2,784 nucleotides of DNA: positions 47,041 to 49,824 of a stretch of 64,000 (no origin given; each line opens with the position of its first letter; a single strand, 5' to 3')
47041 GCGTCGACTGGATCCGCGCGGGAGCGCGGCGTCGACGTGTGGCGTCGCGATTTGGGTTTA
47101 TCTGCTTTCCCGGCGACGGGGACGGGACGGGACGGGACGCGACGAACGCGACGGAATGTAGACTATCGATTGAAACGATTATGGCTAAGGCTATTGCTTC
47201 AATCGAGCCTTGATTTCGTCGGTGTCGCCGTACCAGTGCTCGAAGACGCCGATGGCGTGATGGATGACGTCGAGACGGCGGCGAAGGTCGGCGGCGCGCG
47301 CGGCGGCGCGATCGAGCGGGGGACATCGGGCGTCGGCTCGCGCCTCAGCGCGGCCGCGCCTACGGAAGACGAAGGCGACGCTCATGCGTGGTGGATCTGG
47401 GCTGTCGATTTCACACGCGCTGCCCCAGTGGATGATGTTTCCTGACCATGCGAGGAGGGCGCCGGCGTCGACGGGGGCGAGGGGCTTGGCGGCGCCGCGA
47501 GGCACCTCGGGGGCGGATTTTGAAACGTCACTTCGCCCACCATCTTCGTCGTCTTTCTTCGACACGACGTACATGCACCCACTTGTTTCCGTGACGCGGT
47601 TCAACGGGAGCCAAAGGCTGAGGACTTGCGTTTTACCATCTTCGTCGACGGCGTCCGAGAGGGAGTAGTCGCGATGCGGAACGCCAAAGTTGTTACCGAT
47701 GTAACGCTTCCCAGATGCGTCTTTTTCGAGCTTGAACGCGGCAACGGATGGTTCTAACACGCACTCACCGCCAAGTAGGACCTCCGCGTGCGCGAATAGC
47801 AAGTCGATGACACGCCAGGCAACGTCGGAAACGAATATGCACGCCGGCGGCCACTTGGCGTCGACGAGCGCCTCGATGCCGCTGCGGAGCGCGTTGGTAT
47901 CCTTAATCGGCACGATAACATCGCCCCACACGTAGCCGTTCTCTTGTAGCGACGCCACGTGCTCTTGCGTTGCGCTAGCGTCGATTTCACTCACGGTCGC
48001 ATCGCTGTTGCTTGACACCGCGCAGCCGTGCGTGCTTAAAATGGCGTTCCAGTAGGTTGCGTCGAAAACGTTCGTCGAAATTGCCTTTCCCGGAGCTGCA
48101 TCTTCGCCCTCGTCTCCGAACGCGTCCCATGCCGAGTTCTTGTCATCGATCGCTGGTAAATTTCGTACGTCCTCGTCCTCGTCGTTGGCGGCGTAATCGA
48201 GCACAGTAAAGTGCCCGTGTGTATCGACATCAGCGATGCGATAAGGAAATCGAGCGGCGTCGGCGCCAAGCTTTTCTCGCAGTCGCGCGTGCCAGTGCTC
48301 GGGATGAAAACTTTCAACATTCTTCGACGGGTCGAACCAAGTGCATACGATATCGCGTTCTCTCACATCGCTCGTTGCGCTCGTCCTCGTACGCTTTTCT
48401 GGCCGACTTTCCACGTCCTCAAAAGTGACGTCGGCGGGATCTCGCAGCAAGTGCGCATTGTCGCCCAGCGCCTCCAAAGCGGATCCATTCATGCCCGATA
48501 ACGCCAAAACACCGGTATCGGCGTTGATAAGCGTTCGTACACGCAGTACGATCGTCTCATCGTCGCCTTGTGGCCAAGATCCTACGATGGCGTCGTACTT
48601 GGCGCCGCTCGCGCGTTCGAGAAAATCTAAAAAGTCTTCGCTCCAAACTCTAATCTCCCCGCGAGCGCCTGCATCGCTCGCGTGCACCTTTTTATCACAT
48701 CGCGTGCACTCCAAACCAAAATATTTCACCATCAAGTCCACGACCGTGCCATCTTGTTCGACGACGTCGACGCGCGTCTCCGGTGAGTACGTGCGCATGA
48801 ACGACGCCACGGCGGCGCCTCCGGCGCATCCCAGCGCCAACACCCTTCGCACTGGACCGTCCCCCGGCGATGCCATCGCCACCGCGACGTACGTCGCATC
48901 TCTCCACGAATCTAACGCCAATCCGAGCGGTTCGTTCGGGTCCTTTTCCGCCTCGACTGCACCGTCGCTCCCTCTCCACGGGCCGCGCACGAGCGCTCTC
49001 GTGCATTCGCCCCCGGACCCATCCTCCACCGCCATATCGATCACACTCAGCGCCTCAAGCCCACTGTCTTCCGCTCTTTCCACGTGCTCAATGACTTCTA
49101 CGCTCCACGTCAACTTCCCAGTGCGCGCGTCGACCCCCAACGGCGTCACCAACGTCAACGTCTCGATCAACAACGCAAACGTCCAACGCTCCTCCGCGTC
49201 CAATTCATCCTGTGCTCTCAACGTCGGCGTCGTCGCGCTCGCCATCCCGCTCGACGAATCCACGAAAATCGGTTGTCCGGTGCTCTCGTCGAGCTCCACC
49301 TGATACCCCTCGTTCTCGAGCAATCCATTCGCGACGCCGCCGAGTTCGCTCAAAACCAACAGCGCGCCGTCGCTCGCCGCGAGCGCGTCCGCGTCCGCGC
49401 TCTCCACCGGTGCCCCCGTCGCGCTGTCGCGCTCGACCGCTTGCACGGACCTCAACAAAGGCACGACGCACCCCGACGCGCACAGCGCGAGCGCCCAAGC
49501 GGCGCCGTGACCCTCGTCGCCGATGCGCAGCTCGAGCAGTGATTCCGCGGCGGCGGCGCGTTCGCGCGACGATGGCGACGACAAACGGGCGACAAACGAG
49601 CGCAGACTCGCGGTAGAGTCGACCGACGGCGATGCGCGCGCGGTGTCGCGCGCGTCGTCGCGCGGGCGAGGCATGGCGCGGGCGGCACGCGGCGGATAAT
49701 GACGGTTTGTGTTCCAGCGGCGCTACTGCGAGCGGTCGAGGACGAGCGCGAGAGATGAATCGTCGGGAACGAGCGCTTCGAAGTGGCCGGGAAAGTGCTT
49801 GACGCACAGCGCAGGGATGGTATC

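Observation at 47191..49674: Unusual fusion of a class I methyltransferase-like domain with a PhyH-like Fe(II)/2-oxoglutarate dioxygenase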

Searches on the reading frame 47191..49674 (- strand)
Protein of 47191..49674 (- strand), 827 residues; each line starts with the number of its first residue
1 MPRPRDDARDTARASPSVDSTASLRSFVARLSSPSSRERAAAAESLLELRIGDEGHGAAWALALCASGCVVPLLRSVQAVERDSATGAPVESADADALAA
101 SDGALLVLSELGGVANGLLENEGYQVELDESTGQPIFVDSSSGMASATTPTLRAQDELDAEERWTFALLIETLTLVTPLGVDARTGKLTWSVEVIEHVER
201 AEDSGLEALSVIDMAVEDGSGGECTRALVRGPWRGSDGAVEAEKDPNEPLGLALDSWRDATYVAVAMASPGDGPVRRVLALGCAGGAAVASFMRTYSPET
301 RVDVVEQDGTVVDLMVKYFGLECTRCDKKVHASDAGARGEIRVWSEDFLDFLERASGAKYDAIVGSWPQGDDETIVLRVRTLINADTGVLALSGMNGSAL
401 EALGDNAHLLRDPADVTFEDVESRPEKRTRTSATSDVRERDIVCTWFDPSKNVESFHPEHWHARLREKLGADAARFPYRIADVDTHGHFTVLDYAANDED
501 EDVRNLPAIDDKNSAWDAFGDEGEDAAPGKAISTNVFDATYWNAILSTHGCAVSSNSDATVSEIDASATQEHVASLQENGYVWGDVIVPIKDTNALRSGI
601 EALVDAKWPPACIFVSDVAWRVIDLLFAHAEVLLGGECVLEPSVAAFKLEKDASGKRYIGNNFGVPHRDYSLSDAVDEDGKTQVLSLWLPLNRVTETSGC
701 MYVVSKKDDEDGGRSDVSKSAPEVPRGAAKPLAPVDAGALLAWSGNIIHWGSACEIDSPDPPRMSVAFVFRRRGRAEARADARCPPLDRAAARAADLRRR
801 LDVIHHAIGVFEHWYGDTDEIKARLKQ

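Call 3: search_protein_families(library=pfam, proteins=[window:47191-49674:-], max_evalue=10)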
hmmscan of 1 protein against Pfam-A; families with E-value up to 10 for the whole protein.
window:47191-49674:- (827 aa): 1 family
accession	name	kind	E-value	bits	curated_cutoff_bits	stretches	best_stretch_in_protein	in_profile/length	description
PF05721.19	PhyH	-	7.2e-05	23.6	22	1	660-751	105-202/213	Phytanoyl-CoA dioxygenase (PhyH)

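Call 4: search_protein_families(library=ncbifam, proteins=[window:47191-49674:-], max_evalue=10)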
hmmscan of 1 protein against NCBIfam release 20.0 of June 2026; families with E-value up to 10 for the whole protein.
window:47191-49674:- (827 aa): 2 families
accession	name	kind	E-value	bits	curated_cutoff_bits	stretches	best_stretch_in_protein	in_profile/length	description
NF003380.0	PRK04457.1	equivalog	0.051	12.6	304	1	275-320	70-114/265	polyamine aminopropyltransferase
NF002010.0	PRK00811.1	equivalog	0.075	12.2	260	1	274-331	78-136/287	polyamine aminopropyltransferase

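Call 5: search_solved_structures(query=window:47191-49674:-, max_evalue=10, show_alignments=3)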
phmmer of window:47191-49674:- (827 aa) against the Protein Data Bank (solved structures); distinct sequences matched with E-value up to 10: 4.
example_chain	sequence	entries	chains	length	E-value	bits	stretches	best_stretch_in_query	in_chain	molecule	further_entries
6qmm_B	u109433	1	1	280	0.029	15.8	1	274-364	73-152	Polyamine aminopropyltransferase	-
6qmm_A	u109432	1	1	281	0.036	15.5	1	274-363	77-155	Polyamine aminopropyltransferase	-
5wcj_A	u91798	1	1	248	1.1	10.6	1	278-334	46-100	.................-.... protein 13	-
6o39_B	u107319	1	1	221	1.2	10.4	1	231-300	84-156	Antibody F2.I Fab, Heavy chain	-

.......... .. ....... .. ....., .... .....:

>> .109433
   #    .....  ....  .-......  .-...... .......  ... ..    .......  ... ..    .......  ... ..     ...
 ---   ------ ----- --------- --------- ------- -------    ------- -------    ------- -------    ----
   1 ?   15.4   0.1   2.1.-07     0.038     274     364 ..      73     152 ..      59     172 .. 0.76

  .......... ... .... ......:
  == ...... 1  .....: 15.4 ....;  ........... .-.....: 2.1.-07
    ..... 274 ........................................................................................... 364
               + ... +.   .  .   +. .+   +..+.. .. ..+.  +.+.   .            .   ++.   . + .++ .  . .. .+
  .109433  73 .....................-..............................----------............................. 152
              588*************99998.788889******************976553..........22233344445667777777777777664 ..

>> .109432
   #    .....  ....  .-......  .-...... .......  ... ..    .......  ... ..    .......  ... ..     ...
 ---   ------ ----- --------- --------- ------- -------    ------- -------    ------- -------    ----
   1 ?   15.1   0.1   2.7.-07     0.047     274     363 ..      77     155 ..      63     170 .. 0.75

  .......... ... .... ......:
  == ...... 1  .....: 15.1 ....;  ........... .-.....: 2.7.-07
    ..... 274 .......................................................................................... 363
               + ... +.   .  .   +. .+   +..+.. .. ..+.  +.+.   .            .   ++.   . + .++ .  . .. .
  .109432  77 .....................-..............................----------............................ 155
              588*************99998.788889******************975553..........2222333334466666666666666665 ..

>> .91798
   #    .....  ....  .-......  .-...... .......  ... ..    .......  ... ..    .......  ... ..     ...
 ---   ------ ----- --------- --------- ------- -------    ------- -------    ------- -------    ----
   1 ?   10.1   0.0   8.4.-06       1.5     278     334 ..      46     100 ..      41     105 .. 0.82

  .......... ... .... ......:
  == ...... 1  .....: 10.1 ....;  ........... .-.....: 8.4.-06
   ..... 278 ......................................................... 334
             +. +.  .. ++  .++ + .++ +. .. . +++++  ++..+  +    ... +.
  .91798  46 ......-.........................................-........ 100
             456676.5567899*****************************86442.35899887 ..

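Call 6: find_homologous_proteins(query=window:47191-49674:-, max_evalue=0.001)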
Query window:47191-49674:- (827 aa): 12 proteins with E <= 0.001 among 8000 candidates.
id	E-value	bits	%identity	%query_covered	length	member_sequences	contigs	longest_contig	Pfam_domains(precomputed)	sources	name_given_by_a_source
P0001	0.0e+0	1843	99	100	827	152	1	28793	-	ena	-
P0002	0.0e+0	1125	66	94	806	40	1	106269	-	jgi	-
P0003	0.0e+0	1062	62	100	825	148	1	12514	PF05721.20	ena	-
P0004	0.0e+0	1043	61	99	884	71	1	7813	-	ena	-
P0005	0.0e+0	1039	61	96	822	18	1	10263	PF05721.20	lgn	-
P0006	0.0e+0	1036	59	100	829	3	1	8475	PF05721.20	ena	-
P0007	0.0e+0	1035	61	99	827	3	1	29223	-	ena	-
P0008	0.0e+0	1035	61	97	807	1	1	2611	-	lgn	-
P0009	2.9e-292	990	59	100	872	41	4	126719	PF05721.20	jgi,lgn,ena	-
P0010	3.8e-275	933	59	93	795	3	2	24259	PF05721.20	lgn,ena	-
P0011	1.3e-115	406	42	35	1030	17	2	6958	PF05721.20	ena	-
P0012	2.7e-49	186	42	39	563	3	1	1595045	-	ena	-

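Call 11: search_protein_families(library=pfam, alignment_id=A1, max_evalue=1)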
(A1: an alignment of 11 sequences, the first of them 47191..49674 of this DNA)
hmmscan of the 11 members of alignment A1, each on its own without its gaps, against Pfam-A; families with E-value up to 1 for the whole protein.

A. member 1, window:47191-49674:- (827 aa): 1 family
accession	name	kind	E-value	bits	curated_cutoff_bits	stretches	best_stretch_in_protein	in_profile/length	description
PF05721.19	PhyH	-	7.2e-05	23.6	22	1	660-751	105-202/213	Phytanoyl-CoA dioxygenase (PhyH)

B. families by the number of members that match (of 11 scanned): 3 families
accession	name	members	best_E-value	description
PF05721.19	PhyH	11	3.6e-07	Phytanoyl-CoA dioxygenase (PhyH)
PF09650.15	PHA_gran_rgn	2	0.023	Putative polyhydroxyalkanoic acid system protein (PHA_gran_rgn)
PF13412.12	HTH_24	1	0.069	Winged helix-turn-helix DNA-binding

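Call 12: search_solved_structures(query=A1, max_evalue=10, show_alignments=4)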
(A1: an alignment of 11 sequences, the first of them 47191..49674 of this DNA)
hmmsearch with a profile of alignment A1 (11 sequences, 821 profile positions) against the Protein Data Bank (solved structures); distinct sequences matched with E-value up to 10: 9.
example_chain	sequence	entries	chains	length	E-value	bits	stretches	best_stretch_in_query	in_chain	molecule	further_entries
6qmm_A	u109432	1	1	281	0.003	18.9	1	268-359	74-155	Polyamine aminopropyltransferase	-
5wcj_A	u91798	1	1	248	0.0034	18.7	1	275-320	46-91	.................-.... protein 13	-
6qmm_B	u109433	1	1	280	0.005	18.1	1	268-317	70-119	Polyamine aminopropyltransferase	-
4uoe_A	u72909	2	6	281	0.032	15.5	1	265-345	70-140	SPERMIDINE SYNTHASE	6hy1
2pwp_A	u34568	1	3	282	0.032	15.5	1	265-345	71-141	Spermidine synthase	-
2hte_A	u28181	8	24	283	0.032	15.5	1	265-345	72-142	Spermidine synthase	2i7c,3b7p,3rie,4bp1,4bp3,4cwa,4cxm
2pss_A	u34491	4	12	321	0.041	15.1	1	265-345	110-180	Spermidine synthase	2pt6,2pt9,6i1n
2e5w_A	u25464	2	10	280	1.3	10.1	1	264-322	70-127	Probable spermidine synthase | spermidine synthase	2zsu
3dtn_A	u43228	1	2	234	1.6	9.9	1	260-339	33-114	Putative Methyltransferase MM_2633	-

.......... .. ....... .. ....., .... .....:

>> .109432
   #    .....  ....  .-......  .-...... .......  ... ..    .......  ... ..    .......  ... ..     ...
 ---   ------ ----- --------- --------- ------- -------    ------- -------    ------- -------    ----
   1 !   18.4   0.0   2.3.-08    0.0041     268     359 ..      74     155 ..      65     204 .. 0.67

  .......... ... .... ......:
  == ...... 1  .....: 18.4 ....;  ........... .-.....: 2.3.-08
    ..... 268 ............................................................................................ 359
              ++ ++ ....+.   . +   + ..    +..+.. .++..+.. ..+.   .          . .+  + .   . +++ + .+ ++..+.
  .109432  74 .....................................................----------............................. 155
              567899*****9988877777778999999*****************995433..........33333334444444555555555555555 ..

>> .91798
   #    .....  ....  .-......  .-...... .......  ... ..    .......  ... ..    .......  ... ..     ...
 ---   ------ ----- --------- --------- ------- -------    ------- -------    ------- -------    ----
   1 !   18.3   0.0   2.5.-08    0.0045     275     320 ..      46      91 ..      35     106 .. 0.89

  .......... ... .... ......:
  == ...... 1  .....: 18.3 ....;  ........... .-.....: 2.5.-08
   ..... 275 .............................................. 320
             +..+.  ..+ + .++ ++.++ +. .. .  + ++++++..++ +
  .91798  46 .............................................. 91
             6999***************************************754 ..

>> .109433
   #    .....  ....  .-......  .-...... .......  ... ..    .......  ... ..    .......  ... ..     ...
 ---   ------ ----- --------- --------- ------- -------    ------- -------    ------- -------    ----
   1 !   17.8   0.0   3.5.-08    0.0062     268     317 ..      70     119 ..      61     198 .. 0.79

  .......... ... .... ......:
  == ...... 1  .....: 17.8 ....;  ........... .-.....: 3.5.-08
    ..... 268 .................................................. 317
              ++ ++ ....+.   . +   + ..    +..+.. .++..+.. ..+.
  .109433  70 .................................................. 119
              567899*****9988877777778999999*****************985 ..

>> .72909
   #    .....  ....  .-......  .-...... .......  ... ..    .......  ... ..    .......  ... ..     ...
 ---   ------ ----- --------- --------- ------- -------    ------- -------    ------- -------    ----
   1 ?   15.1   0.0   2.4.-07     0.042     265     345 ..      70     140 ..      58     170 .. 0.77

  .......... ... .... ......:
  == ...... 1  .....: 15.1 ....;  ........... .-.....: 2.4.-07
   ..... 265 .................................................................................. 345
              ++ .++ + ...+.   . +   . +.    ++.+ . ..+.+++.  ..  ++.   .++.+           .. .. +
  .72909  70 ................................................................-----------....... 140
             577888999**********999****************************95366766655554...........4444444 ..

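Call 14: search_protein_families(library=pfam, proteins=[P0011], max_evalue=0.01)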
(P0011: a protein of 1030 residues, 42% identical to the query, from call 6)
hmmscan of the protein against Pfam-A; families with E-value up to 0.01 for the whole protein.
P0011 (1030 aa): 1 family
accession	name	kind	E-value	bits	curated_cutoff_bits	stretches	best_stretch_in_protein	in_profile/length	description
PF05721.19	PhyH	-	4.3e-07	30.9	22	1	819-948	57-201/213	Phytanoyl-CoA dioxygenase (PhyH)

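Call 21: list_cluster_members(proteins=[P0001, P0002, P0009, P0011, P0012, P0005])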
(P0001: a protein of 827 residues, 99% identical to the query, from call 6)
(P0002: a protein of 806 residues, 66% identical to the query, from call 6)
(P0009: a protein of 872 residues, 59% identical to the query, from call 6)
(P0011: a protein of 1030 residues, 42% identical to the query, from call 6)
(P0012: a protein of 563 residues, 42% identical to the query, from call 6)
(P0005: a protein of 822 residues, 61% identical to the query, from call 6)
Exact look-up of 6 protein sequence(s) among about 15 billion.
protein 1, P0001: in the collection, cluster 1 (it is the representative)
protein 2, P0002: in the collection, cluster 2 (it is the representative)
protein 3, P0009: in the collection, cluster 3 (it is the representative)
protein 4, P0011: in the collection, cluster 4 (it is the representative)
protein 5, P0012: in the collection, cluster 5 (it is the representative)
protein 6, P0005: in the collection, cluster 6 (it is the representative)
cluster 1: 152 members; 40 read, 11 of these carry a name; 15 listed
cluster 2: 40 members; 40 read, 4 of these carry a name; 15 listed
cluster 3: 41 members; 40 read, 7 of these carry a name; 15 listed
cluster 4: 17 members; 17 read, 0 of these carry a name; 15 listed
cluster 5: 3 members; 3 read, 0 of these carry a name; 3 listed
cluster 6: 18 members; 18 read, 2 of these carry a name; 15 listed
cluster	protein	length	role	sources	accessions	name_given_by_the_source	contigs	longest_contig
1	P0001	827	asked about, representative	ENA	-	-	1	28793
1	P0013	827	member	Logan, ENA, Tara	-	strand:- start:3901 stop:6384 length:2484 start_codon:yes stop_codon:yes ...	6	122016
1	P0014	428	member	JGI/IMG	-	hypothetical protein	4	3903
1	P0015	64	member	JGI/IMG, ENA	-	hypothetical protein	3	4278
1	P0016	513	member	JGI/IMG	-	hypothetical protein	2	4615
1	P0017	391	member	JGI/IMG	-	hypothetical protein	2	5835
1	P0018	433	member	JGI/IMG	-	hypothetical protein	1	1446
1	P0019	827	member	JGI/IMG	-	hypothetical protein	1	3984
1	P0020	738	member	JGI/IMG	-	hypothetical protein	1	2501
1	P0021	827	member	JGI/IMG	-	hypothetical protein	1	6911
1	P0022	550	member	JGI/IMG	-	hypothetical protein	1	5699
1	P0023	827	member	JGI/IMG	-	hypothetical protein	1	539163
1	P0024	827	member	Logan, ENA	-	-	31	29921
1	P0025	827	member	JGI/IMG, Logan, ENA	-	-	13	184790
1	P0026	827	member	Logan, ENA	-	-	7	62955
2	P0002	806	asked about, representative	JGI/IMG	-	-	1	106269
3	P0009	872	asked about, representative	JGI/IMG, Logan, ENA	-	-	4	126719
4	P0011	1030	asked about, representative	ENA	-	-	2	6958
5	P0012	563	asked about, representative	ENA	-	-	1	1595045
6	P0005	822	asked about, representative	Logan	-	-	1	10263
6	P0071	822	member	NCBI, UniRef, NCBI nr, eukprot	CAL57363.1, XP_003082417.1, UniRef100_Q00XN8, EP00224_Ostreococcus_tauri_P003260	Phytanoyl-CoA dioxygenase [Ostreococcus tauri] | Phytanoyl-CoA dioxygenase n=1 Tax=Ostreococcus tauri TaxID=70448 RepID=Q00XN8_OSTTA | XP_003082417.1 Phytanoyl-CoA dioxygenase [Ostreococcus tauri]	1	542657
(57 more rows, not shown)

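Call 22: search_protein_representatives(protein=window:47191-49674:-)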
Query: 827 residues. Proteins with E-value up to 0.001 (for the whole library): 995; up to 1e-10: 333; up to 1e-30: 49. The best 150 are listed.
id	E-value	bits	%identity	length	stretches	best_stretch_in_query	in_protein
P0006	0.0e+00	1036.0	61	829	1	9-826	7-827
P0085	8.6e-136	470.7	50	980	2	488-826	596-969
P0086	2.5e-135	469.2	44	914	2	501-827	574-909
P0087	2.3e-97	343.7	45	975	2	533-825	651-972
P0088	1.2e-88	314.8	44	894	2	600-825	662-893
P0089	1.6e-77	278.0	41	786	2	512-715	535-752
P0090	6.0e-76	272.8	95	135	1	315-447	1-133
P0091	1.3e-64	235.3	32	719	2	474-825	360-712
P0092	1.4e-60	222.0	36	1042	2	515-825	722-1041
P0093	2.4e-56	207.9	37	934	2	597-817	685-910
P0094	5.3e-52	193.6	44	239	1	599-821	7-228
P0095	6.1e-52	193.4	47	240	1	608-825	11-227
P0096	1.9e-49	185.1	39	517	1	536-826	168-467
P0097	6.4e-47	176.8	40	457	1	562-823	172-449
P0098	6.7e-47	176.7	43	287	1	586-826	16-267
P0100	8.8e-45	169.7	38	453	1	545-822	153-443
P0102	1.9e-42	162.0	45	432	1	19-332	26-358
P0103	2.2e-42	161.8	45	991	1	600-818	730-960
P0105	2.8e-42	161.5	43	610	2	11-267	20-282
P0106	8.9e-42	159.8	41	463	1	570-825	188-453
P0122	1.8e-32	129.0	44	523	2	591-709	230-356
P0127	7.9e-32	126.9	38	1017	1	606-815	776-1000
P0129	2.4e-31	125.3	44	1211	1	595-815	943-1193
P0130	2.9e-31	125.0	37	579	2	525-801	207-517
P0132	7.6e-31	123.6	41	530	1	595-823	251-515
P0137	3.3e-29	118.2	39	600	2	553-711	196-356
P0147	9.5e-27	110.1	35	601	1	539-815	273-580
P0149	3.0e-26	108.4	40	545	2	725-815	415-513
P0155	1.4e-25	106.2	38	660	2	671-783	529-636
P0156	2.2e-25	105.5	35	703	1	21-324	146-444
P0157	2.4e-25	105.4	33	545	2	594-815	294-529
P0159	4.4e-25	104.5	33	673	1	599-820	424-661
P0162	6.2e-24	100.8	33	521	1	29-326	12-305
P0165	1.3e-23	99.7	31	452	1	84-325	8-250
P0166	1.7e-23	99.3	33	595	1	35-324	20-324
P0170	3.7e-23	98.2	38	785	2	649-819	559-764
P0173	8.8e-23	97.0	36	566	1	594-816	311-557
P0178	2.6e-22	95.4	36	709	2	661-816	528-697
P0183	1.0e-21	93.5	34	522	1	26-325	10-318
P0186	3.2e-21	91.8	36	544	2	544-816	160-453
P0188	3.9e-21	91.5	41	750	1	650-820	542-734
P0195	1.3e-20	89.8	33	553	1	60-373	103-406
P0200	2.2e-20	89.0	39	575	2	681-777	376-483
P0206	7.9e-20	87.2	34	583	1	36-325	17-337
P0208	9.6e-20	86.9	37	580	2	652-816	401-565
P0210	1.1e-19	86.7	35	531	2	654-815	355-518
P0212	3.9e-19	84.9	40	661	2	597-711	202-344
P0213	4.3e-19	84.8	31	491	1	37-334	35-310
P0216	1.1e-18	83.4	38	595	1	568-815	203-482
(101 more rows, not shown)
